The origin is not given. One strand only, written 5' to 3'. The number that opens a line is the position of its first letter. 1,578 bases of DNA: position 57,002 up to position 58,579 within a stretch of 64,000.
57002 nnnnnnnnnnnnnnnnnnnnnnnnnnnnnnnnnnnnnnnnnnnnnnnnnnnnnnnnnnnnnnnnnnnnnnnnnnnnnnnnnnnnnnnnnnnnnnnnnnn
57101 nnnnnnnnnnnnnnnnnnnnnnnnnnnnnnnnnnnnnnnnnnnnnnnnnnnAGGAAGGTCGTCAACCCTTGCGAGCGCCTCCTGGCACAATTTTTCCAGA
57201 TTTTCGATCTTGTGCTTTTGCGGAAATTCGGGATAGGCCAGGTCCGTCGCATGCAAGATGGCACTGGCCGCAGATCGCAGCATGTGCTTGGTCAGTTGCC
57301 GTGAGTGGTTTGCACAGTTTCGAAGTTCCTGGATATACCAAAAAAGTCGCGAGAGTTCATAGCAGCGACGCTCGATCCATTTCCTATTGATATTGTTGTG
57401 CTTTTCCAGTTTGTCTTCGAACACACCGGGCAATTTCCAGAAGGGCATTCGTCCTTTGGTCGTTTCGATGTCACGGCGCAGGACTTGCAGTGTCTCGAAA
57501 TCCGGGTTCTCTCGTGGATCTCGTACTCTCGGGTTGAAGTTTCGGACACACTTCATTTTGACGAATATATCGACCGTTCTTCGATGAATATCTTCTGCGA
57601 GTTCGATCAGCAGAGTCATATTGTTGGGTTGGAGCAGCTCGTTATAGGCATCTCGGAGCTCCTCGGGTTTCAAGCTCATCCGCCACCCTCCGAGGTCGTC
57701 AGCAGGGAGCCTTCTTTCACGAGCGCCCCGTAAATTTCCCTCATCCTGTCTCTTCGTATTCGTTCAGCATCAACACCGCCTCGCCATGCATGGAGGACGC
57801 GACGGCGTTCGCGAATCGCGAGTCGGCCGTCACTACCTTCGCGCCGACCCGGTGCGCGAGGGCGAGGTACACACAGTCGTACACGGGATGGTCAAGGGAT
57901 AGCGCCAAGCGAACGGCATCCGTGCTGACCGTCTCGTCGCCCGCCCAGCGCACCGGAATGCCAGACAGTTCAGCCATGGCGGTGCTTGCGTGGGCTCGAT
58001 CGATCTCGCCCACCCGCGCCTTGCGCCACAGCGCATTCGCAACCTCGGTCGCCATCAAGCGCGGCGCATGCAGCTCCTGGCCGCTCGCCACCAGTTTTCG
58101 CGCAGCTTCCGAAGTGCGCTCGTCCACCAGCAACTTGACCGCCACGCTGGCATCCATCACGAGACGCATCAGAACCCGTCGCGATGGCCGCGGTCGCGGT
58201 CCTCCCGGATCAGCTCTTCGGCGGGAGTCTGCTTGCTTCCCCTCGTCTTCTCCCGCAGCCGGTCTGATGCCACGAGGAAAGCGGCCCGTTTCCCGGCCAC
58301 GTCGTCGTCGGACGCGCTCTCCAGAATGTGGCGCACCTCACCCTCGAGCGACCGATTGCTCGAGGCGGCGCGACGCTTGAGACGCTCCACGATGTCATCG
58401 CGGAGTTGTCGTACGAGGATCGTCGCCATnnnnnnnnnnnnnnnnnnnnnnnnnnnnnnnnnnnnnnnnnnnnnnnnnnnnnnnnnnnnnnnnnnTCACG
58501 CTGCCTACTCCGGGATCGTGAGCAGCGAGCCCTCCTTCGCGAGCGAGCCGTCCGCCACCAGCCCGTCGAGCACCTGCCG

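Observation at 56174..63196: Co-directional cluster: DUF4011 helicase-nuclease, VapB, VapC, HEPN/coiled-coil protein. Candidate composite defence system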

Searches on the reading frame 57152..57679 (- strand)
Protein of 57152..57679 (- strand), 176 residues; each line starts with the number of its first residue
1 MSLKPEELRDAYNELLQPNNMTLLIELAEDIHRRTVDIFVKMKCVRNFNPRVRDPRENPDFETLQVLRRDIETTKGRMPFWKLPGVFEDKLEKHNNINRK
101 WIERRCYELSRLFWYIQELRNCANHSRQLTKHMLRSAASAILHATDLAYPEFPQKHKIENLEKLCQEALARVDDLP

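Call 57: search_solved_structures(query=A5, max_evalue=10, show_alignments=2)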
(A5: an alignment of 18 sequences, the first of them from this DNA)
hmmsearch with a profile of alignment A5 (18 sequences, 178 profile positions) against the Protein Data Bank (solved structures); distinct sequences matched with E-value up to 10: 3.
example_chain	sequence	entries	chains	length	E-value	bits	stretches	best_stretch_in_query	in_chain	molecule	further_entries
10dq_T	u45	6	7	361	0.47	13.8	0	31-111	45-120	Inner kinetochore subunit CNN1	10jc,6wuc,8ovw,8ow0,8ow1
6ypc_T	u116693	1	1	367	0.5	13.7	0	31-111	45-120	Inner kinetochore subunit CNN1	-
4qr0_A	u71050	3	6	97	0.8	13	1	27-99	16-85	CRISPR-associated endoribonuclease Cas2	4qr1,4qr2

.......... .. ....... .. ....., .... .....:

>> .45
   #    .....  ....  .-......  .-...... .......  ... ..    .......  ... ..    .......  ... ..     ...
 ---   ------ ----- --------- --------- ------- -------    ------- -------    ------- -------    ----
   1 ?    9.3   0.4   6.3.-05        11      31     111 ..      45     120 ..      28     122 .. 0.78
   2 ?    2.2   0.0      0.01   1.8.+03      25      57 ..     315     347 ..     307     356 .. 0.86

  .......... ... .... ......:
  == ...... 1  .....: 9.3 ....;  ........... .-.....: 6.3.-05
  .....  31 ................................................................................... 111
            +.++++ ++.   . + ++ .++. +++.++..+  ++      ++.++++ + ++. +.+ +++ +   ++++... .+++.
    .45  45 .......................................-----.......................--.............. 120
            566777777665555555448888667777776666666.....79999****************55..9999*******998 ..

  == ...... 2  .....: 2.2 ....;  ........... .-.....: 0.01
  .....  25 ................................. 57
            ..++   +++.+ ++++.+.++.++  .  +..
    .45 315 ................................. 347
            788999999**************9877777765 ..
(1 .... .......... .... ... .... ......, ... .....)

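Call 61: search_protein_families(library=pfam, alignment_id=A5, max_evalue=10)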
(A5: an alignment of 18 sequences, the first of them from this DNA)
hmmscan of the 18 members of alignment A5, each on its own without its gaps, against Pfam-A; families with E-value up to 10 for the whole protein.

A. member 1, seq(176 aa): 2 families
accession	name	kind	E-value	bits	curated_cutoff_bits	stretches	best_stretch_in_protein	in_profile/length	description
PF05193.26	Peptidase_M16_C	-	0.12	12.6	23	1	3-25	2-24/181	Peptidase M16 inactive domain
PF00787.29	PX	-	0.17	12.9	21.6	1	61-120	15-69/84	PX domain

B. families by the number of members that match (of 18 scanned): 7 families
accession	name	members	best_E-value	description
PF18737.6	HEPN_MAE_28990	1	0.02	MAE_28990/MAE_18760-like HEPN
PF13936.12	HTH_38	1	0.035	Helix-turn-helix domain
PF22515.2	DUF6996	1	0.068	Domain of unknown function (DUF6996)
PF07789.17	DUF1627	1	0.1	Protein of unknown function (DUF1627)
PF05193.26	Peptidase_M16_C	1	0.12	Peptidase M16 inactive domain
PF00787.29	PX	1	0.17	PX domain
PF21055.3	ZSWIM4-8_C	1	0.18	ZSWIM4-8, C-terminal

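Call 62: predict_structure(alignment_id=A5)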
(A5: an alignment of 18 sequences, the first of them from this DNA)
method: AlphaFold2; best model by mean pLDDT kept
length: 176 residues; sequences in the alignment: 18
mean_pLDDT: 90.5   pTM: 0.86
mean pLDDT of the five models: 90.5, 90.3, 90.0, 89.4, 88.4
residues with pLDDT >= 90: 138; 70-90: 22; 50-70: 15; < 50: 1
segments of 3 or more residues with pLDDT < 50: none
pLDDT, mean of each block of 10 residues (from residue 1): 90 95 93 95 87 60 77 95 96 92 96 94 90 97 97 97 97 74
secondary structure, 60 per line:
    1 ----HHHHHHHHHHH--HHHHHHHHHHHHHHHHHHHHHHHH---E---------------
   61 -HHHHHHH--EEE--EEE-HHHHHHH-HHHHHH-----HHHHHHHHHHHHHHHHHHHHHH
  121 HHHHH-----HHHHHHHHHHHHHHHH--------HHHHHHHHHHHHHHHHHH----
elements in order: H5-15 H18-41 H62-68 E71-73 E76-78 H80-86 H88-93 H99-125 H131-146 H155-172

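Call 71: fold_search(model_id=the predicted structure, library=pdb)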
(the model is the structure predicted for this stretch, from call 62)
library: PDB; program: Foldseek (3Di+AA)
matches with E <= 10: 421; with E <= 0.001: 0
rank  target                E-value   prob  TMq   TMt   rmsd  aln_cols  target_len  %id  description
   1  9h9e_B                2.3e-01  0.25  0.25  0.29  11.1       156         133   15  Cryo-EM structure of the human GABAA receptor alpha1 subunit in complex with the assembly factor NACHO/TMEM35A (released 2024-12-04)
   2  1key_A                4.0e-01  0.09  0.20  0.17  17.6       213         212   13  Crystal Structure of Mouse Testis/Brain RNA-binding Protein (TB-RBP) (released 2002-07-03)
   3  5jr9_C                4.4e-01  0.11  0.20  0.20  21.9       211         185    9  Crystal structure of apo-NeC3PO (released 2016-09-28)
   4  3mdt_A                4.4e-01  0.10  0.19  0.10  16.9       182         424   12  Voriconazole complex of Cytochrome P450 46A1 (released 2010-07-28)
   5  8eun_A                6.3e-01  0.13  0.23  0.22  14.9       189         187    8  MicroED structure of an Aeropyrum pernix protoglobin metallo-carbene complex (released 2023-04-05)
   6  7ls3                  6.3e-01  0.10  0.20  0.10  16.3       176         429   11  Co-complex CYP46A1 with 8114 (3f) (released 2021-08-25)
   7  5ufo                  8.6e-01  0.06  0.17  0.14  16.7       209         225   10  Structure of RORgt bound to (released 2017-04-05)
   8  8hvj_A                9.0e-01  0.15  0.26  0.18  12.6       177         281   14  The structure of the E. coli mRNA endoonuclease YiCC (released 2023-12-27)
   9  8e0m_I                1.0e+00  0.12  0.22  0.24  16.7       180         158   16  Homotrimeric variant of tcTRP9, BGL15 (released 2023-04-12)
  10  7rto_B                1.1e+00  0.10  0.21  0.12  17.6       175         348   12  Cryo-EM structure of bluetongue virus capsid protein VP5 at low endosomal pH intermediate state 2 (released 2021-11-03)
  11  8eum_D                1.2e+00  0.08  0.21  0.21  14.0       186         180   10  MicroED structure of an Aeropyrum pernix protoglobin mutant (released 2023-11-08)
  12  3mdm                  1.2e+00  0.07  0.20  0.10  16.5       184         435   12  Thioperamide complex of Cytochrome P450 46A1 (released 2010-07-28)
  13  6z0c_B                1.3e+00  0.08  0.22  0.21  17.5       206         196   13  Structure of in silico modelled artificial Maquette-3 protein (released 2021-03-17)
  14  5liv_C                1.3e+00  0.08  0.20  0.10  16.1       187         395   12  Crystal structure of myxobacterial CYP260A1 (released 2016-11-23)
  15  2x3v_A                1.4e+00  0.04  0.17  0.12  35.5       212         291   10  Structure of The F-BAR Domain of Mouse Syndapin I (released 2010-04-07)
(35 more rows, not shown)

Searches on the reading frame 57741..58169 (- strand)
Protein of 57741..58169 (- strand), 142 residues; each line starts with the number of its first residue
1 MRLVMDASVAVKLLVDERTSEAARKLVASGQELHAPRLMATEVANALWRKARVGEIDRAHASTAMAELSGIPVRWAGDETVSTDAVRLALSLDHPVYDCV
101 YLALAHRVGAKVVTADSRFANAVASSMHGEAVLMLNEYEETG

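Call 7: search_protein_families(library=pfam, proteins=[window:57741-58169:-], max_evalue=0.01)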
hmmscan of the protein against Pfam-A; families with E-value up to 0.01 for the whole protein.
window:57741-58169:- (142 aa): 1 family
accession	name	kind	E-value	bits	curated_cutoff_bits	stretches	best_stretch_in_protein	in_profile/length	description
PF01850.27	PIN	-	3.6e-13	50.6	23.6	1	4-122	2-117/120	PIN domain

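Call 8: search_protein_families(library=padloc, proteins=[window:57741-58169:-], max_evalue=0.01)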
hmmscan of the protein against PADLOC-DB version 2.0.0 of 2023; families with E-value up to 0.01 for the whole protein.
window:57741-58169:- (142 aa): 0 families

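Call 72: search_protein_families(library=ncbifam, proteins=[window:57741-58169:-], max_evalue=0.001)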
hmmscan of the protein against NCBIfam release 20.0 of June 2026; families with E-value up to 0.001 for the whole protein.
window:57741-58169:- (142 aa): 0 families

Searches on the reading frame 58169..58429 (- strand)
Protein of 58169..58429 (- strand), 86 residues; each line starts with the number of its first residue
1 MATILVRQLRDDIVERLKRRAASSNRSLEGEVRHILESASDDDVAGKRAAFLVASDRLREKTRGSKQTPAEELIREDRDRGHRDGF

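Call 7: search_protein_families(library=pfam, proteins=[window:58169-58429:-], max_evalue=0.01)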
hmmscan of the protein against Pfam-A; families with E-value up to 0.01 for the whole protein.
window:58169-58429:- (86 aa): 1 family
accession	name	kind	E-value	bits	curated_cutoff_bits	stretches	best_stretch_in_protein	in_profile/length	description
PF22513.2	FitA-like_RHH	-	1.5e-13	50.9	27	1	2-39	1-38/39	Antitoxin FitA-like, ribbon-helix-helix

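Call 8: search_protein_families(library=padloc, proteins=[window:58169-58429:-], max_evalue=0.01)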
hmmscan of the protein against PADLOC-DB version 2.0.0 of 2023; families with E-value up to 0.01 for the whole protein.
window:58169-58429:- (86 aa): 0 families

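Call 72: search_protein_families(library=ncbifam, proteins=[window:58169-58429:-], max_evalue=0.001)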
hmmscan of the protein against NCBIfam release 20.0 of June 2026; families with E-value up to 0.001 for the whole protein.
window:58169-58429:- (86 aa): 0 families
